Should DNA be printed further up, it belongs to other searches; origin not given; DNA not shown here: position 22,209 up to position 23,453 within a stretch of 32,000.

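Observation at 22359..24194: Stand-alone SIR2_2-type domain fused directly to a TPR sensor-like array, with no NTPase: candidate minimal NADase defence/sensor protein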

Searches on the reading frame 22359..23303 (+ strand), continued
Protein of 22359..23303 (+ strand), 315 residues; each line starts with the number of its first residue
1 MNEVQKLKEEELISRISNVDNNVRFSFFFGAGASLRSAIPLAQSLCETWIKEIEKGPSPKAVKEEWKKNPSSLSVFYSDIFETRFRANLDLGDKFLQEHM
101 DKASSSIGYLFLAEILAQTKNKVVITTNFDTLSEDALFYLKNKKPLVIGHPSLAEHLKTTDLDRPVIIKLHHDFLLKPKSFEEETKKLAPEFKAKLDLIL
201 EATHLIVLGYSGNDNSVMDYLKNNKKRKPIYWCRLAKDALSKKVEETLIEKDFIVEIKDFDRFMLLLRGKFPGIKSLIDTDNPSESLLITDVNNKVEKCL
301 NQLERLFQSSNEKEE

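Call 91: search_protein_families(library=pfam, proteins=[L109:7959-10166:+, L110:7992-10133:+, L114:7956-9830:+, L115:7956-9632:+, L116:8001-9719:+, L142:733-2442:+, L147:5980-7815:+, L148:2062-3726:+, L149:975-3122:+, L123:7887-10490:+], max_evalue=0.0001)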
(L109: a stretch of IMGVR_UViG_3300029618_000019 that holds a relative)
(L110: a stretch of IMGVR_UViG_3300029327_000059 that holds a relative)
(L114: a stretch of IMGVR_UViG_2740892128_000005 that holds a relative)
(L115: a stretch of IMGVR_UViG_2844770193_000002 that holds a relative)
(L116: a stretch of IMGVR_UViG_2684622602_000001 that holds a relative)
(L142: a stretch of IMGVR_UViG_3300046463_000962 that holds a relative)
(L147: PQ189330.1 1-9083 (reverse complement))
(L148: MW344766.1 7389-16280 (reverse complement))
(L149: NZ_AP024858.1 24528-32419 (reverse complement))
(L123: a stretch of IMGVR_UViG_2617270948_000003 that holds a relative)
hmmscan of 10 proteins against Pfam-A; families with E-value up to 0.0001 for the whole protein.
L109:7959-10166:+ (736 aa): 25 families
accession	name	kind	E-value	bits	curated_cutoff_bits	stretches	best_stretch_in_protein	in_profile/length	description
PF13431.12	TPR_17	-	7.3e-68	219.7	24.4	4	436-466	3-33/34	Tetratricopeptide repeat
PF13414.12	TPR_11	-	1.1e-64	214.2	26.8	6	456-489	4-37/42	TPR repeat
PF07719.23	TPR_2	-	1.9e-58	190.2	27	3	480-513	1-34/34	Tetratricopeptide repeat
PF00515.34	TPR_1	-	2.6e-47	157.2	27.8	2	446-479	1-34/34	Tetratricopeptide repeat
PF13181.12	TPR_8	-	1.2e-38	128.4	25.7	0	446-479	1-34/34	Tetratricopeptide repeat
PF14559.12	TPR_19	-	6.5e-33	113.3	25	3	559-620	2-63/68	Tetratricopeptide repeat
PF13432.12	TPR_16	-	1.8e-32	111.8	32.7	2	424-480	9-65/65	Tetratricopeptide repeat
PF13424.12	TPR_12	-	8.2e-31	106.5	30.1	4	449-509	6-74/77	Tetratricopeptide repeat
PF13428.12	TPR_14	-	3e-25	86.6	23.5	0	452-487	7-42/44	Tetratricopeptide repeat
PF12895.13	ANAPC3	-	5.5e-24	84.7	27.2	0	539-606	14-80/82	Anaphase-promoting complex, cyclosome, subunit 3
PF13374.12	TPR_10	-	1.6e-23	82.4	27.5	0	446-474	2-30/42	Tetratricopeptide repeat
PF07720.18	TPR_3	-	2.1e-17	63.1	20.7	0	621-636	6-21/34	Tetratricopeptide repeat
PF06552.18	TOM20_plant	-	8.7e-15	55.4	20.6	0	426-458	94-126/187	Plant specific mitochondrial import receptor subunit TOM20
PF14561.12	TPR_20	-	5.5e-14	52.7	25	0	430-478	6-54/90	Tetratricopeptide repeat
PF23914.1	TPR_CcmH_CycH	-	6.7e-13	49.2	42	0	576-667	44-138/158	Cytochrome c-type biogenesis protein H TPR domain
PF13289.12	SIR2_2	-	3.4e-09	37.4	24.5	1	127-260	2-136/141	SIR2-like domain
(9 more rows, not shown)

L110:7992-10133:+ (714 aa): 23 families
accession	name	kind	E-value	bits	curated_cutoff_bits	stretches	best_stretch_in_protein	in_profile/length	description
PF00515.34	TPR_1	-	1.1e-29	101.4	27.8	3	429-451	12-34/34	Tetratricopeptide repeat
PF13431.12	TPR_17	-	1.7e-27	93.8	24.4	0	440-473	1-33/34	Tetratricopeptide repeat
PF07719.23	TPR_2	-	1.3e-24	84.7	27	0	430-451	13-34/34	Tetratricopeptide repeat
PF14559.12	TPR_19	-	5.1e-23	81.6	25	0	467-520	5-57/68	Tetratricopeptide repeat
PF13414.12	TPR_11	-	1.1e-20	73.5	26.8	0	465-488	6-29/42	TPR repeat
PF13181.12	TPR_8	-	1.1e-17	63.1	25.7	0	432-451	15-34/34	Tetratricopeptide repeat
PF13424.12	TPR_12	-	1.3e-17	64.2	30.1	2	421-483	7-75/77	Tetratricopeptide repeat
PF13374.12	TPR_10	-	1.7e-17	63.3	27.5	0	427-447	11-31/42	Tetratricopeptide repeat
PF13176.12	TPR_7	-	2.1e-16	59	27.9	0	432-450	13-33/36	Tetratricopeptide repeat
PF23914.1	TPR_CcmH_CycH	-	1e-15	58.4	42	2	467-556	64-154/158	Cytochrome c-type biogenesis protein H TPR domain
PF13428.12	TPR_14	-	1.1e-15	57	23.5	0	431-452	14-35/44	Tetratricopeptide repeat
PF25474.1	TPR_TmcB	-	2.7e-14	53.6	27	0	505-554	71-120/125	TmcB, TPR repeats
PF13432.12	TPR_16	-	4.3e-11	43.5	32.7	0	433-487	12-65/65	Tetratricopeptide repeat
PF02496.21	ABA_WDS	-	1.4e-09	38.8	25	0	399-472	2-75/78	ABA/WDS induced protein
PF08238.18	Sel1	-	1.7e-08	35.2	30.7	0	395-413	17-35/36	Sel1 repeat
PF13289.12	SIR2_2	-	5.4e-06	27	24.5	0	139-245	2-111/141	SIR2-like domain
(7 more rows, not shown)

L114:7956-9830:+ (625 aa): 22 families
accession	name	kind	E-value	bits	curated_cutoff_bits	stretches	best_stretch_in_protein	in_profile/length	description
PF13431.12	TPR_17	-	8.9e-33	110.2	24.4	0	497-527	4-34/34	Tetratricopeptide repeat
PF13181.12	TPR_8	-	9.8e-32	106.8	25.7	2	544-572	5-33/34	Tetratricopeptide repeat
PF13424.12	TPR_12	-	3e-28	98.3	30.1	2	407-469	6-76/77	Tetratricopeptide repeat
PF07719.23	TPR_2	-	5.3e-28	95.2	27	0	545-572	6-33/34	Tetratricopeptide repeat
PF14559.12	TPR_19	-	4.2e-27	94.7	25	3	382-439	3-60/68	Tetratricopeptide repeat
PF13428.12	TPR_14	-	1e-23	81.8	23.5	0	512-549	7-44/44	Tetratricopeptide repeat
PF00515.34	TPR_1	-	2.6e-23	81.2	27.8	1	377-402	8-33/34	Tetratricopeptide repeat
PF13432.12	TPR_16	-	4.8e-20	72.1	32.7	0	480-539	5-64/65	Tetratricopeptide repeat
PF13176.12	TPR_7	-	1.8e-16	59.2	27.9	0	513-534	6-27/36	Tetratricopeptide repeat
PF13374.12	TPR_10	-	2.4e-16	59.6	27.5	0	372-397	4-29/42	Tetratricopeptide repeat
PF23914.1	TPR_CcmH_CycH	-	3.4e-14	53.4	42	0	416-491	62-140/158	Cytochrome c-type biogenesis protein H TPR domain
PF13429.12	TPR_15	-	5.6e-11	42.8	26.2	1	455-566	163-274/280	Tetratricopeptide repeat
PF23240.1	HAT_PRP39_N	-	4.4e-10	40.3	27.7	0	514-591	22-99/168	PRP39 N-terminal HAT repeat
PF25474.1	TPR_TmcB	-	7.6e-10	39.2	27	0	386-424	70-109/125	TmcB, TPR repeats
PF05843.20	Suf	-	1.1e-08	34.5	24.7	1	279-437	316-471/532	Suppressor of forked protein (Suf)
PF13289.12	SIR2_2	-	2.9e-06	27.9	24.5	1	135-256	2-125/141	SIR2-like domain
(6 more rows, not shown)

L115:7956-9632:+ (559 aa): 14 families
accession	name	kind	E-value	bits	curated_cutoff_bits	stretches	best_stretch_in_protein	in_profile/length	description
PF07719.23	TPR_2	-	4.1e-21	73.7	27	0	371-402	2-33/34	Tetratricopeptide repeat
PF14559.12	TPR_19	-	1e-19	71.1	25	1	416-464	3-51/68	Tetratricopeptide repeat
PF13181.12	TPR_8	-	3.1e-19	67.9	25.7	0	372-402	3-33/34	Tetratricopeptide repeat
PF00515.34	TPR_1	-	4.2e-18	64.8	27.8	1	372-402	3-33/34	Tetratricopeptide repeat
PF13428.12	TPR_14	-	3.2e-16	58.7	23.5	0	515-543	8-36/44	Tetratricopeptide repeat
PF13431.12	TPR_17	-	3.7e-16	58.4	24.4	0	359-390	2-33/34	Tetratricopeptide repeat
PF13424.12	TPR_12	-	1.3e-15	57.8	30.1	1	372-432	5-73/77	Tetratricopeptide repeat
PF13432.12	TPR_16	-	2.2e-11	44.4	32.7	1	415-468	8-61/65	Tetratricopeptide repeat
PF13374.12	TPR_10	-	8.9e-11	41.9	27.5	0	374-398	6-30/42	Tetratricopeptide repeat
PF13414.12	TPR_11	-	5.1e-10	39.3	26.8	0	356-383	14-41/42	TPR repeat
PF13176.12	TPR_7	-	2.7e-09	36.8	27.9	1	373-402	2-31/36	Tetratricopeptide repeat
PF13289.12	SIR2_2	-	5.1e-07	30.3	24.5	1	135-252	2-123/141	SIR2-like domain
PF17874.7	TPR_MalT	-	5.9e-05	22.9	45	0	360-430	112-187/336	MalT-like TPR region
PF25060.1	ARM_TT21_2nd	-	8.9e-05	22.5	27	0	461-543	6-91/270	Tetratricopeptide repeat protein 21 second ARM domain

L116:8001-9719:+ (573 aa): 18 families
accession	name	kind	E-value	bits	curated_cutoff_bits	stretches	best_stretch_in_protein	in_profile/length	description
PF07719.23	TPR_2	-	9.7e-19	66.3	27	1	374-406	2-34/34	Tetratricopeptide repeat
PF14559.12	TPR_19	-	1.8e-17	63.8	25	3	359-407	11-59/68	Tetratricopeptide repeat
PF13428.12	TPR_14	-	1e-16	60.2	23.5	0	375-414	3-42/44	Tetratricopeptide repeat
PF00515.34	TPR_1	-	5.2e-16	58.1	27.8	1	374-406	2-34/34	Tetratricopeptide repeat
PF13181.12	TPR_8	-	4.6e-15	54.9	25.7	1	374-406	2-34/34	Tetratricopeptide repeat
PF13431.12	TPR_17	-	1.8e-14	53.1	24.4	1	362-393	2-33/34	Tetratricopeptide repeat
PF13424.12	TPR_12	-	1.5e-12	48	30.1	0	374-403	4-33/77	Tetratricopeptide repeat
PF23914.1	TPR_CcmH_CycH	-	3.6e-11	43.6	42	1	369-455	46-135/158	Cytochrome c-type biogenesis protein H TPR domain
PF13414.12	TPR_11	-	2.6e-10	40.3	26.8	0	498-532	6-40/42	TPR repeat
PF13432.12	TPR_16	-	4e-10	40.4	32.7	0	360-406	18-64/65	Tetratricopeptide repeat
PF12895.13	ANAPC3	-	1.5e-09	38.4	27.2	1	469-546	6-82/82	Anaphase-promoting complex, cyclosome, subunit 3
PF12569.14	NatA_aux_su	-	4.5e-09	36.2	33.3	0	493-550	199-256/515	N-terminal acetyltransferase A, auxiliary subunit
PF13371.12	TPR_9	-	9.1e-09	35.6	35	0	352-409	8-65/73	Tetratricopeptide repeat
PF25062.1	ARM_TT21_N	-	2.5e-08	34.4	40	0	416-519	36-133/222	Tetratricopeptide repeat protein 21 N-terminal ARM repeat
PF13374.12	TPR_10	-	1e-06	29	27.5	0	376-402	5-31/42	Tetratricopeptide repeat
PF13289.12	SIR2_2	-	2.9e-06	27.9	24.5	1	138-244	2-111/141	SIR2-like domain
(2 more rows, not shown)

L142:733-2442:+ (570 aa): 15 families
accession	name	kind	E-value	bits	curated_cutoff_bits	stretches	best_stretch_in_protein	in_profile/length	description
PF13431.12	TPR_17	-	1.9e-26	90.5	24.4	1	508-540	2-33/34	Tetratricopeptide repeat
PF00515.34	TPR_1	-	6.3e-20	70.5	27.8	0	532-552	13-33/34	Tetratricopeptide repeat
PF14559.12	TPR_19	-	1.8e-15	57.4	25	2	429-482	5-57/68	Tetratricopeptide repeat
PF13181.12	TPR_8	-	2.4e-15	55.8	25.7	0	429-448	15-34/34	Tetratricopeptide repeat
PF07719.23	TPR_2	-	4e-15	55.1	27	0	532-552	13-33/34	Tetratricopeptide repeat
PF13428.12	TPR_14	-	1.6e-14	53.4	23.5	0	530-556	11-37/44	Tetratricopeptide repeat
PF13414.12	TPR_11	-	6e-14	51.9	26.8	0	533-555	7-29/42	TPR repeat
PF23914.1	TPR_CcmH_CycH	-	1.4e-11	44.9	42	1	395-475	65-146/158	Cytochrome c-type biogenesis protein H TPR domain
PF25474.1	TPR_TmcB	-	1e-08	35.5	27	0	400-446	74-120/125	TmcB, TPR repeats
PF05843.20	Suf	-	6.1e-07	28.8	24.7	0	336-443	232-342/532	Suppressor of forked protein (Suf)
PF13289.12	SIR2_2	-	8.5e-07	29.6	24.5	1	138-244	2-111/141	SIR2-like domain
PF13432.12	TPR_16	-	2.1e-06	28.5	32.7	0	425-483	7-64/65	Tetratricopeptide repeat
PF23241.1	HAT_PRP39_C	-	3.4e-06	27.6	33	0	384-456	64-134/139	PRP39 C-terminal HAT repeat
PF13424.12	TPR_12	-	1.1e-05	26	30.1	0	379-445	3-75/77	Tetratricopeptide repeat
PF13176.12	TPR_7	-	2.4e-05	24.5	27.9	0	429-449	13-33/36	Tetratricopeptide repeat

L147:5980-7815:+ (612 aa): 1 family
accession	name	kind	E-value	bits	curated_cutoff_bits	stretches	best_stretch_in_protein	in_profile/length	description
PF13289.12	SIR2_2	-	4.9e-13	49.8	24.5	1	121-242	2-124/141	SIR2-like domain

L148:2062-3726:+ (555 aa): 5 families
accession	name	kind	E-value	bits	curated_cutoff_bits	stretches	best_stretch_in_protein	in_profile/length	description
PF13289.12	SIR2_2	-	1.4e-13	51.6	24.5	1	131-263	4-139/141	SIR2-like domain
PF07719.23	TPR_2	-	1.1e-08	35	27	0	347-374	2-29/34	Tetratricopeptide repeat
PF12569.14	NatA_aux_su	-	1.5e-06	27.9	33.3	0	315-365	195-245/515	N-terminal acetyltransferase A, auxiliary subunit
PF00515.34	TPR_1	-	1e-05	25.6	27.8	0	348-374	3-29/34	Tetratricopeptide repeat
PF13432.12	TPR_16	-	5.9e-05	23.9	32.7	0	318-372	3-57/65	Tetratricopeptide repeat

L149:975-3122:+ (716 aa): 16 families
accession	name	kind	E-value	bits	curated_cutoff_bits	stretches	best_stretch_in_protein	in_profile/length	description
PF13424.12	TPR_12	-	1e-31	109.4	30.1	1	600-660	7-75/77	Tetratricopeptide repeat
PF07719.23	TPR_2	-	7.1e-27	91.7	27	0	596-629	1-34/34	Tetratricopeptide repeat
PF13431.12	TPR_17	-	1.6e-26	90.7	24.4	0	618-650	1-33/34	Tetratricopeptide repeat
PF00515.34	TPR_1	-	1.7e-26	91.4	27.8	0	606-629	11-34/34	Tetratricopeptide repeat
PF13374.12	TPR_10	-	3.8e-22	78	27.5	0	436-462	9-35/42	Tetratricopeptide repeat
PF13181.12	TPR_8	-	1.1e-21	75.5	25.7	0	605-629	10-34/34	Tetratricopeptide repeat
PF14559.12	TPR_19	-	4e-20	72.4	25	0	608-660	3-55/68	Tetratricopeptide repeat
PF13432.12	TPR_16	-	1.4e-18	67.4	32.7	1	607-657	8-58/65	Tetratricopeptide repeat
PF13428.12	TPR_14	-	8.7e-18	63.5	23.5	0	465-494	4-33/44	Tetratricopeptide repeat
PF13176.12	TPR_7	-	4.7e-14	51.7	27.9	0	637-660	6-29/36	Tetratricopeptide repeat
PF13289.12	SIR2_2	-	1e-07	32.6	24.5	1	158-257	2-104/141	SIR2-like domain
PF23241.1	HAT_PRP39_C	-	2.1e-07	31.5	33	0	357-452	21-116/139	PRP39 C-terminal HAT repeat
PF07720.18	TPR_3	-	4.4e-07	30.3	20.7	0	635-653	6-24/34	Tetratricopeptide repeat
PF07721.20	TPR_4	-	9.5e-07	29.3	27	0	633-651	4-22/26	Tetratricopeptide repeat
PF04049.19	ANAPC8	-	7e-06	26.2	23.8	0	434-562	78-197/267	Anaphase promoting complex subunit 8 / Cdc23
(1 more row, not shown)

L123:7887-10490:+ (868 aa): 1 family
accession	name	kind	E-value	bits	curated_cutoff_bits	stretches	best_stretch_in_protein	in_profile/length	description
PF13289.12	SIR2_2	-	6.7e-14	52.6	24.5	1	145-268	2-125/141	SIR2-like domain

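Call 94: search_protein_families(library=phrogs, alignment_id=A7, max_evalue=0.00001)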
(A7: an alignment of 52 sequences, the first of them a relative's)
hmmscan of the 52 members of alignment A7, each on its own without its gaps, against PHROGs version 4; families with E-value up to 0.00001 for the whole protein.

A. member 1, L114:5114-5389:+ (92 aa): 1 family
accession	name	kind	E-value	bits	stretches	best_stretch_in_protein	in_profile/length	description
phrog_13957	-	unknown function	3.2e-11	44.1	1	17-54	5-42/63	-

B. families by the number of members that match (of 52 scanned): 43 families (the first 25 are shown)
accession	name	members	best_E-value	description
phrog_177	-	5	5e-59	baseplate hub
phrog_184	-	5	8.4e-43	baseplate hub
phrog_11191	-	5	1.5e-10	-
phrog_16855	-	5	3.5e-10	Gpu-like tail protein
phrog_15015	-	5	5e-09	-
phrog_38601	-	3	9.8e-129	-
phrog_180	-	3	1.7e-30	baseplate wedge subunit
phrog_603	-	3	4.7e-23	transcriptional regulator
phrog_13957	-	3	5.6e-12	-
phrog_532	-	2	4e-16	late transcriptional activator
phrog_836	-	2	7.6e-15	late transcriptional activator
phrog_91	-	1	5.1e-141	nicking at origin of replication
phrog_6857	-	1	1.9e-86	-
phrog_47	-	1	2.3e-69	DNA primase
phrog_6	-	1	3.3e-45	baseplate wedge subunit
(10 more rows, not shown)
